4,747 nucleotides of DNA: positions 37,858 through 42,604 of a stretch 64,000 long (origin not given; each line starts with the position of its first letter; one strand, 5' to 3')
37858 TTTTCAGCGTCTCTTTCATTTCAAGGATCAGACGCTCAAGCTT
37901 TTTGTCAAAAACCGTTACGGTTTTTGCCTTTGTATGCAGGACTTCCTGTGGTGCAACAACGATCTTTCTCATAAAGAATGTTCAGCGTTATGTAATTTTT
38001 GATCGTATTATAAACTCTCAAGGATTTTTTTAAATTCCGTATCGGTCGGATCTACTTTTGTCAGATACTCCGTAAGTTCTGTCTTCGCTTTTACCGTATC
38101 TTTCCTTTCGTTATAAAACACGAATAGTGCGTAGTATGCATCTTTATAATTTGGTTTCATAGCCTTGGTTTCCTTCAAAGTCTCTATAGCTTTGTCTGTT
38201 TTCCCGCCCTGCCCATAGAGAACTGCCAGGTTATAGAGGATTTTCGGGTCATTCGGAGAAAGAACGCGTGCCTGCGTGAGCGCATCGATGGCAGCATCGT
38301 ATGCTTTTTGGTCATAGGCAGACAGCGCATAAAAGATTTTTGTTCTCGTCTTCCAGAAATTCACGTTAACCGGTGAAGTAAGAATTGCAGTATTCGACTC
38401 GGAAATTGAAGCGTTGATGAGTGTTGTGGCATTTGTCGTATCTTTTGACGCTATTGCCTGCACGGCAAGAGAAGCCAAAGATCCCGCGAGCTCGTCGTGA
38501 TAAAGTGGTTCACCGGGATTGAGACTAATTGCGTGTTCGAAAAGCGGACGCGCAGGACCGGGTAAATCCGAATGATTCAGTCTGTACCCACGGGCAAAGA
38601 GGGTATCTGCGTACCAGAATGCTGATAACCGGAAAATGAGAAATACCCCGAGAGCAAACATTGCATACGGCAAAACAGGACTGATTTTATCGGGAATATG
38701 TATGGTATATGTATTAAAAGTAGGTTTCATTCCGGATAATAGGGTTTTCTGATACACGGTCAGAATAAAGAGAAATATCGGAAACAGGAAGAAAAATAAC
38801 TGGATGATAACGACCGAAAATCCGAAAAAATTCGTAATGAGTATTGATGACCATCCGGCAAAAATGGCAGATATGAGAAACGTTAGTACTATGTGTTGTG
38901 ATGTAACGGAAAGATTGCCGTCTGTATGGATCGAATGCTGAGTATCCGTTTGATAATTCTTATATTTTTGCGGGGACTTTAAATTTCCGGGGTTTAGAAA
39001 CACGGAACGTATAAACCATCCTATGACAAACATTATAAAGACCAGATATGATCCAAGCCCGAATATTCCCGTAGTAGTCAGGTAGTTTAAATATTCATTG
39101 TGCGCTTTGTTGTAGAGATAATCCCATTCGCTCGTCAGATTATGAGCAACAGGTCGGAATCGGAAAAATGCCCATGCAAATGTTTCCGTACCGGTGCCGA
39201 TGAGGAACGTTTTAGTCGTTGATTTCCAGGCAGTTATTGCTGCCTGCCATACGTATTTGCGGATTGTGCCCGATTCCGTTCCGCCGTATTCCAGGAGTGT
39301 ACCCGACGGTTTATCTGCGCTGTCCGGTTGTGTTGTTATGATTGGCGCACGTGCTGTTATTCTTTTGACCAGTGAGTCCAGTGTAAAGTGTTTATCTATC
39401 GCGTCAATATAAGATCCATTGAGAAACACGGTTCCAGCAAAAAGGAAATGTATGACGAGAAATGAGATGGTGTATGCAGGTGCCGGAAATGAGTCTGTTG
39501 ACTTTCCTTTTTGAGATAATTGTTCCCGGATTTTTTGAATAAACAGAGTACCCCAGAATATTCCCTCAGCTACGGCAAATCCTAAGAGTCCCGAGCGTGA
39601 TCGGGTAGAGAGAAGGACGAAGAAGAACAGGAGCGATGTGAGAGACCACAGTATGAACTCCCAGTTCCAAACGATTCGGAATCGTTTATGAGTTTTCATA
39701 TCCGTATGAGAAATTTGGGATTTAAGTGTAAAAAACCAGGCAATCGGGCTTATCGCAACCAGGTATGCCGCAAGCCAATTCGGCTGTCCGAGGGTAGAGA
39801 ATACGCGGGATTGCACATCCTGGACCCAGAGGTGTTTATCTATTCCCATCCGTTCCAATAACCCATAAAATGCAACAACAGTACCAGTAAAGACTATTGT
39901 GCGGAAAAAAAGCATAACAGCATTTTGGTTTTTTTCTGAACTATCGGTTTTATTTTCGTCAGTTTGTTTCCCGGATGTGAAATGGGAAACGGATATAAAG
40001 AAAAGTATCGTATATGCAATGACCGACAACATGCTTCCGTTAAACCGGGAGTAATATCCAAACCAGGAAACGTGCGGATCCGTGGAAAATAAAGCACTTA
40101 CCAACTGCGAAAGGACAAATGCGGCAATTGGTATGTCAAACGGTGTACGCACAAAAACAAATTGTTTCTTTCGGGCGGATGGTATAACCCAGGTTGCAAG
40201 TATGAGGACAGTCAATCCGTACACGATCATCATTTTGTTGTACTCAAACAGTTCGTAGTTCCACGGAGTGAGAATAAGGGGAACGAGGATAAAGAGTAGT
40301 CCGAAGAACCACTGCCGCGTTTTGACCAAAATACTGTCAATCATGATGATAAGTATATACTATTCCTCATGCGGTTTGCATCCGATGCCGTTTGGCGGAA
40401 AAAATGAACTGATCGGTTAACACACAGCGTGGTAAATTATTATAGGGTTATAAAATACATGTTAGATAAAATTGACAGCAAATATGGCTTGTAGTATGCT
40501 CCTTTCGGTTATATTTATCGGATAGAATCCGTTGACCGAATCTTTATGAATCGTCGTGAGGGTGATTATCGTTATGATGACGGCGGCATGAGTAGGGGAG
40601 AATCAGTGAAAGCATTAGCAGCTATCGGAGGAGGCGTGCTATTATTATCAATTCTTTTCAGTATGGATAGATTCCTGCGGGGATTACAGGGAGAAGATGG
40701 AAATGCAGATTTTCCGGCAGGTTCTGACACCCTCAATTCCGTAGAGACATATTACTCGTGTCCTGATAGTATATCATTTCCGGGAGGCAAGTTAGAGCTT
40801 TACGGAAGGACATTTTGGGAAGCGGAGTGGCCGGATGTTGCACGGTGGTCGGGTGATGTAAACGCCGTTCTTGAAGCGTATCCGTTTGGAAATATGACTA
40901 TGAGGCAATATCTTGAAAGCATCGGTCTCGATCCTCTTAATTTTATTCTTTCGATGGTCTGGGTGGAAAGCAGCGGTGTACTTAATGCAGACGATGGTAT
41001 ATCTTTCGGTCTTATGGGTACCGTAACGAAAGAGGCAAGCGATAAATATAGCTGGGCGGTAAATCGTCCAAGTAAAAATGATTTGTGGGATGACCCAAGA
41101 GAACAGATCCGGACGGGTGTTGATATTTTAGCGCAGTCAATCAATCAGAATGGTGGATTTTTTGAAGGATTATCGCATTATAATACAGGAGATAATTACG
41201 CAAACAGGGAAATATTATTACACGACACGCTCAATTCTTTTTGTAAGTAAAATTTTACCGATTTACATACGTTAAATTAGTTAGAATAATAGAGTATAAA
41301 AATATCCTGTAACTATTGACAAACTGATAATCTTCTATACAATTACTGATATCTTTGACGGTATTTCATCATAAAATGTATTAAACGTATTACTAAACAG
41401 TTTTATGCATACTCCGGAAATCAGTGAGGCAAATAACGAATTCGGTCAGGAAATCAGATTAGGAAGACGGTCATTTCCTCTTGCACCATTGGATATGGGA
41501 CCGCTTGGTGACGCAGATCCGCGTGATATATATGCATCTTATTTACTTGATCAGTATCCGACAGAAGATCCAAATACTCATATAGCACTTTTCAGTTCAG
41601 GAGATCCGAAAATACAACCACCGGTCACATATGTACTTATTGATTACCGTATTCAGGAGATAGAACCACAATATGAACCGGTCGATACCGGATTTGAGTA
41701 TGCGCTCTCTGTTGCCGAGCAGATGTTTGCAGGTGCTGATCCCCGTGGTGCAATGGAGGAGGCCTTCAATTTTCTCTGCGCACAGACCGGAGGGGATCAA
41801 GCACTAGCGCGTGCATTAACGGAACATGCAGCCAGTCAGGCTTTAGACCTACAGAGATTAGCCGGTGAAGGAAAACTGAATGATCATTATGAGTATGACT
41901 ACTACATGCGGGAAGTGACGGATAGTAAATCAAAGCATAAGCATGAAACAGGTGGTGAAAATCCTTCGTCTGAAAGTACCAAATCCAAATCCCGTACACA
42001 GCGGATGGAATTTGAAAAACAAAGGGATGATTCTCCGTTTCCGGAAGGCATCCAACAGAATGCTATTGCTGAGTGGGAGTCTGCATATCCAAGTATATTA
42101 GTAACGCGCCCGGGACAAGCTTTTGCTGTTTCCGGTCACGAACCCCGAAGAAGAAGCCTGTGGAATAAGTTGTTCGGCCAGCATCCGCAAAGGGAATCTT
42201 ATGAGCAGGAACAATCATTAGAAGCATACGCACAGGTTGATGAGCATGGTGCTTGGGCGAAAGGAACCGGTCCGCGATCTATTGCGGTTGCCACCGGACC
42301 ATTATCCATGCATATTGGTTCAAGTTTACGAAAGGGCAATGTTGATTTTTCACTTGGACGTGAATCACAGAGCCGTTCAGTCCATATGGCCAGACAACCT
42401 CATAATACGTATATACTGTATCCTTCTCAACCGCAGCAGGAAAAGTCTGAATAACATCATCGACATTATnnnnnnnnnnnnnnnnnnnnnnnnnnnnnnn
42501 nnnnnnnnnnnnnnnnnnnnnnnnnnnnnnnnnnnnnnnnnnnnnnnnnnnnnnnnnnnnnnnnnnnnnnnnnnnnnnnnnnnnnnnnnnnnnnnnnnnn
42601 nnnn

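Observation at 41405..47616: Six-gene co-directional island of unannotatable proteins downstream of a lytic transglycosylase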

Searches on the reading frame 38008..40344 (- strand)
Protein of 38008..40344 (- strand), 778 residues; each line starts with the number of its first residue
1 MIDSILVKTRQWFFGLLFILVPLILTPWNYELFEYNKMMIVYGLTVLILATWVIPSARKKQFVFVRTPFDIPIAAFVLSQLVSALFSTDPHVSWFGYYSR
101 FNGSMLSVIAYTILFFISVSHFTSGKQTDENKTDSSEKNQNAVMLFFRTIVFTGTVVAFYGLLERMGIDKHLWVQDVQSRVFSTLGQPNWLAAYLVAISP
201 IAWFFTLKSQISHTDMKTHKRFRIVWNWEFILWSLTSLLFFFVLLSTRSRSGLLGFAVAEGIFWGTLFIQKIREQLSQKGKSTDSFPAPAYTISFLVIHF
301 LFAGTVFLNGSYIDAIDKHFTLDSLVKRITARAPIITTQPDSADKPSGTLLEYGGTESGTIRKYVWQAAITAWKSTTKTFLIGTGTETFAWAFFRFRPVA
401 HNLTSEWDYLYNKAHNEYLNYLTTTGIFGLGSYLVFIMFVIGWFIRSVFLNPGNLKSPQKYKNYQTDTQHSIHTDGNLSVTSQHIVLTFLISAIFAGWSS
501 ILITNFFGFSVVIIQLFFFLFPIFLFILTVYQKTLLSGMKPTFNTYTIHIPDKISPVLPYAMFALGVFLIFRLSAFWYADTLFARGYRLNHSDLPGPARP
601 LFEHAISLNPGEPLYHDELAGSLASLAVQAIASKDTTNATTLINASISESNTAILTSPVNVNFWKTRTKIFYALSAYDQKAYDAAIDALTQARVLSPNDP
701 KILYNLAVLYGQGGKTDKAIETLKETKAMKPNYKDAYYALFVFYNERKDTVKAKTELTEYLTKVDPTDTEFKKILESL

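Call 9: search_protein_families(library=pfam, proteins=[window:38008-40344:-], max_evalue=0.001)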
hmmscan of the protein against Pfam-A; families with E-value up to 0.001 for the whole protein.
window:38008-40344:- (778 aa): 11 families
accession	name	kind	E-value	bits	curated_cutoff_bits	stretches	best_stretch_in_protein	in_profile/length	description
PF04932.20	Wzy_C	-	1.1e-13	51.7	31.7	1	236-433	2-148/149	O-Antigen ligase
PF14559.12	TPR_19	-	1.4e-10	41.8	25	1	677-740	2-64/68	Tetratricopeptide repeat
PF13431.12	TPR_17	-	4.4e-09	36.3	24.4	0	695-721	8-34/34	Tetratricopeptide repeat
PF13414.12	TPR_11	-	7.3e-09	35.6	26.8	1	677-712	5-40/42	TPR repeat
PF13428.12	TPR_14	-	8.9e-08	32.5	23.5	0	672-708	7-43/44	Tetratricopeptide repeat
PF00515.34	TPR_1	-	1.6e-07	31.3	27.8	0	700-733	1-34/34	Tetratricopeptide repeat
PF07719.23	TPR_2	-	7.2e-07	29.3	27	0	700-732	1-33/34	Tetratricopeptide repeat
PF13432.12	TPR_16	-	2.9e-05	24.9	32.7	1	673-732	4-63/65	Tetratricopeptide repeat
PF23914.1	TPR_CcmH_CycH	-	0.00028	21.2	42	1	677-769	61-156/158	Cytochrome c-type biogenesis protein H TPR domain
PF13181.12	TPR_8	-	0.00047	20.5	25.7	0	701-732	2-33/34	Tetratricopeptide repeat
PF12895.13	ANAPC3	-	0.00062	20.4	27.2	0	671-726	28-82/82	Anaphase-promoting complex, cyclosome, subunit 3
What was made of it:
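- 38008..40344 (-): Left flank, a core gene: O-antigen-ligase-like (Wzy_C) membrane protein with C-terminal TPR repeats. Pfam Wzy_C and TPR (call 9).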

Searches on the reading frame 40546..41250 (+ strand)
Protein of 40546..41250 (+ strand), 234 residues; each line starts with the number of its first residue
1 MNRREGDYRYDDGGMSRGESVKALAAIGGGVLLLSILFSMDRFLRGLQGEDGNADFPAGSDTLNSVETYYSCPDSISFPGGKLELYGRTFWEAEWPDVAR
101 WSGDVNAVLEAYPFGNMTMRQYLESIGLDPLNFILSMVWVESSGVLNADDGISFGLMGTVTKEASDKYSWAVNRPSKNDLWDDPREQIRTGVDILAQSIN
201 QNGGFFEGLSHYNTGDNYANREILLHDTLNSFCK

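Call 3: search_protein_families(library=pfam, proteins=[window:40546-41250:+], max_evalue=1)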
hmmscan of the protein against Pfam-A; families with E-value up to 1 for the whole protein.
window:40546-41250:+ (234 aa): 1 family
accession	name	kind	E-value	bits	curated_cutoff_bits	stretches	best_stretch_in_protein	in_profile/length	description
PF01464.25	SLT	-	0.00032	20.7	21.3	1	131-223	14-105/117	Transglycosylase SLT domain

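Call 4: search_protein_families(library=phrogs, proteins=[window:40546-41250:+], max_evalue=1)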
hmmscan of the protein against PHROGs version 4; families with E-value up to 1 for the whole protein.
window:40546-41250:+ (234 aa): 3 families
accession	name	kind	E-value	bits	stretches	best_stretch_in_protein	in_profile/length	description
phrog_13449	-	other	0.02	15.4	1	132-220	23-103/269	transglycosylase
phrog_32437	-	unknown function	0.039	14.8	1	131-221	87-175/205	-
phrog_13925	-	unknown function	0.39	10.1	1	68-104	370-404/640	-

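Call 11: list_cluster_members(proteins=[window:40546-41250:+, window:41405-42454:+, window:42470-43447:+, window:43597-44808:+, window:44821-45906:+, window:45971-46309:+, window:46399-47085:+, window:47158-47616:-, window:47683-48750:+, window:38008-40344:-])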
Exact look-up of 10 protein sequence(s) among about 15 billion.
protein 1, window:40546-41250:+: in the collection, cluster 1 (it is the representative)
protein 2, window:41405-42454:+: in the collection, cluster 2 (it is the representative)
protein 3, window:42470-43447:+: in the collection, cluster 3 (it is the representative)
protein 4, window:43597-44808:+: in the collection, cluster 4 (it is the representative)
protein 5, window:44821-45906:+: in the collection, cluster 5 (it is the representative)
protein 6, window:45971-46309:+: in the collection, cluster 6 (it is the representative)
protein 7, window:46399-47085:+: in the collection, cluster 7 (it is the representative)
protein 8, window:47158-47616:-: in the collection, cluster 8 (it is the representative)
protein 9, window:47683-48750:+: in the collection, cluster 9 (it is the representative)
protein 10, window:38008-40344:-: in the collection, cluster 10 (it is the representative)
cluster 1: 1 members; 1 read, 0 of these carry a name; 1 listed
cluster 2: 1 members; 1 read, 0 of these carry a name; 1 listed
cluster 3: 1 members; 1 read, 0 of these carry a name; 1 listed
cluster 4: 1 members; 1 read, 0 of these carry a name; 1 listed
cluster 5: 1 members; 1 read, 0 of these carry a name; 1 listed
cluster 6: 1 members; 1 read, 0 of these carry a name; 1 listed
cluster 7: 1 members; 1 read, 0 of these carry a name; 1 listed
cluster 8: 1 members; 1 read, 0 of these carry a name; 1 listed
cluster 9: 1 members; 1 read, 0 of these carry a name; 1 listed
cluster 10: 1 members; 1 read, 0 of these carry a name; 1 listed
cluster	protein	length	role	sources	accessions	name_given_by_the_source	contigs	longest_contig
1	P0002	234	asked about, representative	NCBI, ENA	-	-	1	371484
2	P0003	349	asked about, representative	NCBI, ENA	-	-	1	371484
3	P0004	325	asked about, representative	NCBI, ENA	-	-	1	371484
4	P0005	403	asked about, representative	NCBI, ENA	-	-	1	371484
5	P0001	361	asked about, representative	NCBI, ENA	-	-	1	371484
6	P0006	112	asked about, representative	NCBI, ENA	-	-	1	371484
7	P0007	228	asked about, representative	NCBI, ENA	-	-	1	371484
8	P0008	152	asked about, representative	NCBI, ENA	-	-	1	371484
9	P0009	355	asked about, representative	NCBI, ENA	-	-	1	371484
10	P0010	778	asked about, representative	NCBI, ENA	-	-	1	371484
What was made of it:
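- All proteins are singletons at 90% clustering (call 11).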

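Call 23: find_homologous_proteins(query=window:40546-41250:+, max_evalue=0.001)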
Query window:40546-41250:+ (234 aa): 1 proteins with E <= 0.001 among 423 candidates.
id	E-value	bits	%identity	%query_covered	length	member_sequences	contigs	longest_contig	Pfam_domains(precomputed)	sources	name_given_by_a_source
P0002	1.9e-156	537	100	100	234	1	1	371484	-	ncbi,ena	-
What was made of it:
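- Closest known: Family 1 lytic transglycosylases, SLT / GH23. Different: No homolog was found among 5.8e9 proteins (call 23).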

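Call 29: search_solved_structures(query=window:40546-41250:+, max_evalue=1, show_alignments=2)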
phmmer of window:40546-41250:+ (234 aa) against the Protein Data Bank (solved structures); distinct sequences matched with E-value up to 1: 2.
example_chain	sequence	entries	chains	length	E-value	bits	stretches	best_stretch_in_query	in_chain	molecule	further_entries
9g6k_Ls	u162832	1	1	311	0.14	14.9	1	69-153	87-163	Ribosomal protein L15, putative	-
9i05_Ai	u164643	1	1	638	0.45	13.3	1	69-153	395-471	Ribosomal protein L15, putative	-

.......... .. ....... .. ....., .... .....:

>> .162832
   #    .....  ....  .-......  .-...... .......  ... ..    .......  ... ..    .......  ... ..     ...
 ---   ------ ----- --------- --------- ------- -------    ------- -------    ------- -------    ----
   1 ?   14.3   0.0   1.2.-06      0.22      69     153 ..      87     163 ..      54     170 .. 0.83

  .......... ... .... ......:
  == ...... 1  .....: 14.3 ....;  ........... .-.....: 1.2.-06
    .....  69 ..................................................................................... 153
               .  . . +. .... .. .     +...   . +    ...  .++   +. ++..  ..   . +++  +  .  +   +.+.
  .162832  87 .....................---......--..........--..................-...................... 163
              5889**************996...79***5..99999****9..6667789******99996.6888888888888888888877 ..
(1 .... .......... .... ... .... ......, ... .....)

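Call 30: search_protein_families(library=ncbifam, proteins=[window:40546-41250:+], max_evalue=1)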
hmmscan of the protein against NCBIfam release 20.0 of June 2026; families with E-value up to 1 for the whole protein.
window:40546-41250:+ (234 aa): 0 families

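Call 31: search_protein_families(library=padloc, proteins=[window:40546-41250:+], max_evalue=1)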
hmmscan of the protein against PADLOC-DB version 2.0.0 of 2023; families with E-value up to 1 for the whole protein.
window:40546-41250:+ (234 aa): 0 families

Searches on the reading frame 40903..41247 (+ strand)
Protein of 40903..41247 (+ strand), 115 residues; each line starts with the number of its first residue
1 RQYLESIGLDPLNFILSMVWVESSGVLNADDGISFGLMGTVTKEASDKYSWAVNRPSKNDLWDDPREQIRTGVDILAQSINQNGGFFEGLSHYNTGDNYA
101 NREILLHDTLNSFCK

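Call 74: search_solved_structures(query=window:40903-41247:+, max_evalue=10, show_alignments=3)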
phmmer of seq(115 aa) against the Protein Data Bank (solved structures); distinct sequences matched with E-value up to 10: 5.
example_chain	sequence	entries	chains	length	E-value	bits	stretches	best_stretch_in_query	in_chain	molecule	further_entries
7osv_A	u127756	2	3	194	0.16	15.4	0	58-78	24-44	DeNovoTIM6-SB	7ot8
3w6e_A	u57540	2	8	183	0.34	14.4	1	47-99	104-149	Lysozyme-like chitinolytic enzyme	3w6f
3w6b_A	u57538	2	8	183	0.35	14.3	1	47-99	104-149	Lysozyme-like chitinolytic enzyme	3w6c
3w6d_A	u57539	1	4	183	0.36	14.3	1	46-99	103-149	Lysozyme-like chitinolytic enzyme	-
5z8q_A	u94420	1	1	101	0.94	12.9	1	15-86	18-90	Heat shock protein SSA1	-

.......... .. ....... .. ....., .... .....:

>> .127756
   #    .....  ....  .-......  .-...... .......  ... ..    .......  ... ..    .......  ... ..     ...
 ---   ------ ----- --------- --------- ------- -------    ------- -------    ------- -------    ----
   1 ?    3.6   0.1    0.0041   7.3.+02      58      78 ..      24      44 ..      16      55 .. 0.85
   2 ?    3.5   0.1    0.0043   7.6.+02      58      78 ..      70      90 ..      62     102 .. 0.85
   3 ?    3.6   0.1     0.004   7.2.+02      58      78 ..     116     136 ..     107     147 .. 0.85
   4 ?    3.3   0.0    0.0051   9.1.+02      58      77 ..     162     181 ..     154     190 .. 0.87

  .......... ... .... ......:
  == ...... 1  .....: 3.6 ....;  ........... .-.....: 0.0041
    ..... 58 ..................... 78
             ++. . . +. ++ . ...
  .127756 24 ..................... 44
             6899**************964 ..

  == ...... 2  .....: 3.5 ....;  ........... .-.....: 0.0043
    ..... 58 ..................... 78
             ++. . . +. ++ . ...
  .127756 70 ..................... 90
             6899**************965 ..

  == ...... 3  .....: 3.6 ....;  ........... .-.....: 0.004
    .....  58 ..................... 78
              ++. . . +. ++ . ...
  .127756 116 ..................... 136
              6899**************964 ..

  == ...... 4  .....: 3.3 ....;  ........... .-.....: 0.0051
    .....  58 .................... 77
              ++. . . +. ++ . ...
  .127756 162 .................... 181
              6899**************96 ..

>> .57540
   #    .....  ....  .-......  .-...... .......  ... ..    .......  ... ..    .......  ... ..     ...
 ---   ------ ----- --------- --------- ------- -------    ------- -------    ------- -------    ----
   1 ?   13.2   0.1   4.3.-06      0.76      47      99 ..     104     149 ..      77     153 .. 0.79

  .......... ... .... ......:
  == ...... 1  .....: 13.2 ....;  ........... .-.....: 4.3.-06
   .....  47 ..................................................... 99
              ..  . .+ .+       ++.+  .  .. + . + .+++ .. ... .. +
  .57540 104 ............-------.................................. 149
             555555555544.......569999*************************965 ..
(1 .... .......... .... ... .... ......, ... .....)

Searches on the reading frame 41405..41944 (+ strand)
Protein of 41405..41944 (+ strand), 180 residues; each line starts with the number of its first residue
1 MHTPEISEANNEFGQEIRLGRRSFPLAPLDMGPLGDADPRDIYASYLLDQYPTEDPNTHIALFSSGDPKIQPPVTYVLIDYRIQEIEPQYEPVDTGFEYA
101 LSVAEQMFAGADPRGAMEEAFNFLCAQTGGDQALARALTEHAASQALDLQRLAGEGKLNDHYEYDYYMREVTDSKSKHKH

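Call 88: search_protein_families(library=pfam, proteins=[window:41405-41944:+], max_evalue=10)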
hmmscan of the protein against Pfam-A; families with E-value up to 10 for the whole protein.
window:41405-41944:+ (180 aa): 0 families

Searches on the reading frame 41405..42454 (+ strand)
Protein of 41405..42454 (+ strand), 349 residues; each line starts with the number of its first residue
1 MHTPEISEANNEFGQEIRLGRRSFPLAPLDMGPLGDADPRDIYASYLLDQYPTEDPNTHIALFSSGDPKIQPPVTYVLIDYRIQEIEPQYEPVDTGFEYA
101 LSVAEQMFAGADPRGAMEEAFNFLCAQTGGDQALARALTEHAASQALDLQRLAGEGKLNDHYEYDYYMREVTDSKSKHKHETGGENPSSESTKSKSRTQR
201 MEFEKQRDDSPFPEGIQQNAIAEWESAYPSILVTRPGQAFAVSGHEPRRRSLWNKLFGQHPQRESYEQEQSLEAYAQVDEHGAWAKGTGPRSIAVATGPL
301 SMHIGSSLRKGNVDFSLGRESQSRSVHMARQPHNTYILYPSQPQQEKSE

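Call 3: search_protein_families(library=pfam, proteins=[window:41405-42454:+], max_evalue=1)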
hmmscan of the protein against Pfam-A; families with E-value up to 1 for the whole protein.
window:41405-42454:+ (349 aa): 0 families

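Call 4: search_protein_families(library=phrogs, proteins=[window:41405-42454:+], max_evalue=1)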
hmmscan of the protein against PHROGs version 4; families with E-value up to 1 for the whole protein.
window:41405-42454:+ (349 aa): 0 families

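Call 30: search_protein_families(library=ncbifam, proteins=[window:41405-42454:+], max_evalue=1)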
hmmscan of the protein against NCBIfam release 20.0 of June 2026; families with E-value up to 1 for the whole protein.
window:41405-42454:+ (349 aa): 0 families

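Call 31: search_protein_families(library=padloc, proteins=[window:41405-42454:+], max_evalue=1)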
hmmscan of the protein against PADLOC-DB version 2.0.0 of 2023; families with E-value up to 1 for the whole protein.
window:41405-42454:+ (349 aa): 0 families
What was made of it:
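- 41405..42454 (+): G1, 349 aa, acidic (pI 5.1), no TM helix. The C-terminal half looks low in complexity and rich in polar residues (read from the sequence, not measured). Orphan. No family hits (calls 3, 4, 30, 31).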

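Call 48: find_related_loci(query=window:41405-42454:+, collection=metagenome_contigs, flank=10000)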
Query window:41405-42454:+ (349 aa) in metagenome_contigs; peptide patterns used: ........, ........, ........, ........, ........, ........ (x = any residue, [..] = any of these).
34 stretches matched a pattern, but none encodes a relative of the query by tblastn (E <= 1e-3).

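Call 50: find_related_loci(query=window:41405-42454:+, collection=viral_contigs, flank=10000)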
Query window:41405-42454:+ (349 aa) in viral_contigs; peptide patterns used: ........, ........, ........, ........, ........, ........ (x = any residue, [..] = any of these).
3 stretches matched a pattern, but none encodes a relative of the query by tblastn (E <= 1e-3).
